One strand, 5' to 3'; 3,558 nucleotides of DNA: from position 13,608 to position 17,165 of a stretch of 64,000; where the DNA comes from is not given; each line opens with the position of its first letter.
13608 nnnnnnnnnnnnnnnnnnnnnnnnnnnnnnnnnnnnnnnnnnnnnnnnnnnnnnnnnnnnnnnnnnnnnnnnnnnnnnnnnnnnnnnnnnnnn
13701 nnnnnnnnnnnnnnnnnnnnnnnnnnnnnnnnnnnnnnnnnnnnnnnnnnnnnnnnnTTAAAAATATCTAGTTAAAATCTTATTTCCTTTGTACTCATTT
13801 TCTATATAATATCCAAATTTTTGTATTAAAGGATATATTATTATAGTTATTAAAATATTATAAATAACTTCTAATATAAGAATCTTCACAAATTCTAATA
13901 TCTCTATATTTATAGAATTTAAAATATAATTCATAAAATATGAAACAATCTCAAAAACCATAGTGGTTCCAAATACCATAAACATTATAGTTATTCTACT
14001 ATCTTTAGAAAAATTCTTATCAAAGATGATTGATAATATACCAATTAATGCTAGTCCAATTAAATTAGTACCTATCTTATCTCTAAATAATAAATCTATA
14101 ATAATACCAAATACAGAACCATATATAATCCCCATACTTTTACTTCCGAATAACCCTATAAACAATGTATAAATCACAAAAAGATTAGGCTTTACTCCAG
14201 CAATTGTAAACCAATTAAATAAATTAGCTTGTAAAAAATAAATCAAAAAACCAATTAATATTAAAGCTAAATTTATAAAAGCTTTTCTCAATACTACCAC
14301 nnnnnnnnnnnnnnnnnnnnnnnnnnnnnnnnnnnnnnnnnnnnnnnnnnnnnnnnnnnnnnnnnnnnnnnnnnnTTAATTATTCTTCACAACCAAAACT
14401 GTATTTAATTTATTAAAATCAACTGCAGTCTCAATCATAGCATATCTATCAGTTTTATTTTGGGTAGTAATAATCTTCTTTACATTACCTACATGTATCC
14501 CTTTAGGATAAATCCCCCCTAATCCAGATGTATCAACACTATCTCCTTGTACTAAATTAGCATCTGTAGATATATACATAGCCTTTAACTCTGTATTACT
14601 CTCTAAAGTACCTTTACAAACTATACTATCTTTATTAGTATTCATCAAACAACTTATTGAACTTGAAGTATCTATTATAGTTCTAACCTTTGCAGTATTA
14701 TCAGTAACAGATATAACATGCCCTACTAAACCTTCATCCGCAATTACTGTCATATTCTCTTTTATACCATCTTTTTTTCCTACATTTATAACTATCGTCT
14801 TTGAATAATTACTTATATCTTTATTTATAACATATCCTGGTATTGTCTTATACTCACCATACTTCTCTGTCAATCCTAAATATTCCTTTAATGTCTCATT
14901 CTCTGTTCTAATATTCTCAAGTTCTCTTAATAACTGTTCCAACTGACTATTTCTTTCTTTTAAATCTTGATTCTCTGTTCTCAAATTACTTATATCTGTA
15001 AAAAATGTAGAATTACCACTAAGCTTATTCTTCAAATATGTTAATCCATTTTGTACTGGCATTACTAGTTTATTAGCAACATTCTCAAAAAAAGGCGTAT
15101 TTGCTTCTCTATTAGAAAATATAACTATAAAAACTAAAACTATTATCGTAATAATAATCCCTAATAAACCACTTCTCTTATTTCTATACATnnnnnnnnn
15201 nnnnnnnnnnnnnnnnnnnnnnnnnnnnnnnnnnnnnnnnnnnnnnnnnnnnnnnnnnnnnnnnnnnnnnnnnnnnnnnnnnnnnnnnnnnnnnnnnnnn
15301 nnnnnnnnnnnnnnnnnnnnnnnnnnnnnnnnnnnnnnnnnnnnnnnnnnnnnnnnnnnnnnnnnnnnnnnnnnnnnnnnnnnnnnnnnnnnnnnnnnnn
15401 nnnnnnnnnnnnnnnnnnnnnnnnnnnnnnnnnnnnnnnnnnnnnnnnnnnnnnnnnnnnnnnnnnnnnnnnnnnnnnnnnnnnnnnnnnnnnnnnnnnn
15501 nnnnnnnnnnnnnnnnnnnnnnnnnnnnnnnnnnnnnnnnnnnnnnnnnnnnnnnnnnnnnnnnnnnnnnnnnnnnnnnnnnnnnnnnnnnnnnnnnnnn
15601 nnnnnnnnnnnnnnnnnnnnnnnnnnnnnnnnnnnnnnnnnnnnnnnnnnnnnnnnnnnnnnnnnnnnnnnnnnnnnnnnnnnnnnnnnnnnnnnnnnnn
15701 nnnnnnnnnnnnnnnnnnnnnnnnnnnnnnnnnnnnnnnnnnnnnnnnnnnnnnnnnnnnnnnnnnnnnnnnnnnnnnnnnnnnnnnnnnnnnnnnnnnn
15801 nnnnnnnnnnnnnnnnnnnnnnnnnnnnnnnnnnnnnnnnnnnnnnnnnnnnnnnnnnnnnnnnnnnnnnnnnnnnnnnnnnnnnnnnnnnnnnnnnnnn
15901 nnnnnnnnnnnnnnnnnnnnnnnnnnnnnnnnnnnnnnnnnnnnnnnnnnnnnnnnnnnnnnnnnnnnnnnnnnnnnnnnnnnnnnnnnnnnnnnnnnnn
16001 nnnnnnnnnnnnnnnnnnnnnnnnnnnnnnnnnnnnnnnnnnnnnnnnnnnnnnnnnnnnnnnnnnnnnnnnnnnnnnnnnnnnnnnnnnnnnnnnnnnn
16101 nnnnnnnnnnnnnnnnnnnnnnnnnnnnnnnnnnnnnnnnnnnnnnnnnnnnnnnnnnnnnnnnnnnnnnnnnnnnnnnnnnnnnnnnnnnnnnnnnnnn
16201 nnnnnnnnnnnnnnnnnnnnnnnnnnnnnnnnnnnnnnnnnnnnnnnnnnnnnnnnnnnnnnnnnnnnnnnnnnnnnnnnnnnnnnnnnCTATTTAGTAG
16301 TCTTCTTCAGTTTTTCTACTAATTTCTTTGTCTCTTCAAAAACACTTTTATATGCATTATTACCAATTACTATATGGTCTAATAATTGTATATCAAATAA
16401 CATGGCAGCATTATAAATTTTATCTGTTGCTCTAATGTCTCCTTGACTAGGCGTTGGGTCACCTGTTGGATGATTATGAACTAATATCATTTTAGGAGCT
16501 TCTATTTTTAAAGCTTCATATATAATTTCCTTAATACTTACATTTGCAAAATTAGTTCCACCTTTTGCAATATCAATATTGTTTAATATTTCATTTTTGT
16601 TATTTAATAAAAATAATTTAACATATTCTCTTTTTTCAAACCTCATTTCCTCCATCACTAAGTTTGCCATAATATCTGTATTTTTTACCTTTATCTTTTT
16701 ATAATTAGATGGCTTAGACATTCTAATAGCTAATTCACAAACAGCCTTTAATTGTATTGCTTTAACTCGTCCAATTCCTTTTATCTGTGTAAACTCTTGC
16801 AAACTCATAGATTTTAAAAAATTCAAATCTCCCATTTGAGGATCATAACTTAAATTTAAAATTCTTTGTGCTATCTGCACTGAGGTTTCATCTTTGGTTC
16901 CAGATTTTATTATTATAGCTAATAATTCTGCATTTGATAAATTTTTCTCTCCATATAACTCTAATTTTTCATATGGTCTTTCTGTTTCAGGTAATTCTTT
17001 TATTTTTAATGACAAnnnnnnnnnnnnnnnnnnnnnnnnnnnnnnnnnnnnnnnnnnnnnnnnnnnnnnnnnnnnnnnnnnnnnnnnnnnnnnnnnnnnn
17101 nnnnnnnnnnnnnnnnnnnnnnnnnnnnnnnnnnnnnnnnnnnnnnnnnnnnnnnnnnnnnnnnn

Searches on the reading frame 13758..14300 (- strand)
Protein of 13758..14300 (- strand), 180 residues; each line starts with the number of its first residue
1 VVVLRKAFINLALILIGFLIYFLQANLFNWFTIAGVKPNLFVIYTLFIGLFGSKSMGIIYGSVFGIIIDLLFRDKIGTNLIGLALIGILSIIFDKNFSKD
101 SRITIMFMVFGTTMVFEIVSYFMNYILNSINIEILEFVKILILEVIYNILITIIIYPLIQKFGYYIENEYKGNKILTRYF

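Call 15: search_protein_families(library=pfam, proteins=[window:13758-14300:-], max_evalue=0.001)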
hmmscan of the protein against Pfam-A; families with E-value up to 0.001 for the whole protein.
window:13758-14300:- (180 aa): 1 family
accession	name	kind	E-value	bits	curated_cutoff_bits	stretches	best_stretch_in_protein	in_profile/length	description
PF04093.17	MreD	-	3.3e-13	50.5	24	1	8-162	3-154/158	rod shape-determining protein MreD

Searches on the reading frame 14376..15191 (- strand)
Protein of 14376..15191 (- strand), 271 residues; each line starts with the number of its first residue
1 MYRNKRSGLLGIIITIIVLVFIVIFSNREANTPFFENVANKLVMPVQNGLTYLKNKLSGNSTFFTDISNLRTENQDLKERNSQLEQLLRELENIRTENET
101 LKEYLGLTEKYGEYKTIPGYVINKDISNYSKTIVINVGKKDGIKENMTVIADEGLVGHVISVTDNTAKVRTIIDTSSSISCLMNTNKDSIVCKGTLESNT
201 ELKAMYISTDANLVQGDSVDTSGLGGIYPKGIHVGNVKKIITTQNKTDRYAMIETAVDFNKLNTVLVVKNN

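Call 15: search_protein_families(library=pfam, proteins=[window:14376-15191:-], max_evalue=0.001)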
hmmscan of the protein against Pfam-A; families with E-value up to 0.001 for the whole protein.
window:14376-15191:- (271 aa): 2 families
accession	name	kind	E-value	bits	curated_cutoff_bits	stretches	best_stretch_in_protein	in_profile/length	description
PF04085.20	MreC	-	1.3e-41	142.3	28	1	121-269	1-147/147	Rod shape-determining protein MreC, barrel core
PF06690.17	HcgC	-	0.00039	20.5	31.4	1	122-257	20-141/248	FeGP cofactor biosynthesis protein, methyltransferase HcgC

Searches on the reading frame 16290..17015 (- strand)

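Call 15: search_protein_families(library=pfam, proteins=[window:16290-17015:-], max_evalue=0.001)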
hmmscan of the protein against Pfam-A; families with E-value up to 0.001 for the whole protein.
window:16290-17015:- (241 aa): 2 families
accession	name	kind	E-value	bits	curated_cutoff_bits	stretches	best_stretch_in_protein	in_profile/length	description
PF04002.20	RadC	-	3.1e-34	118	22.1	1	112-227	3-118/121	RadC-like JAB domain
PF20582.4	UPF0758_N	-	4.2e-26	91.3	27.1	1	5-87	1-77/77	UPF0758 N-terminal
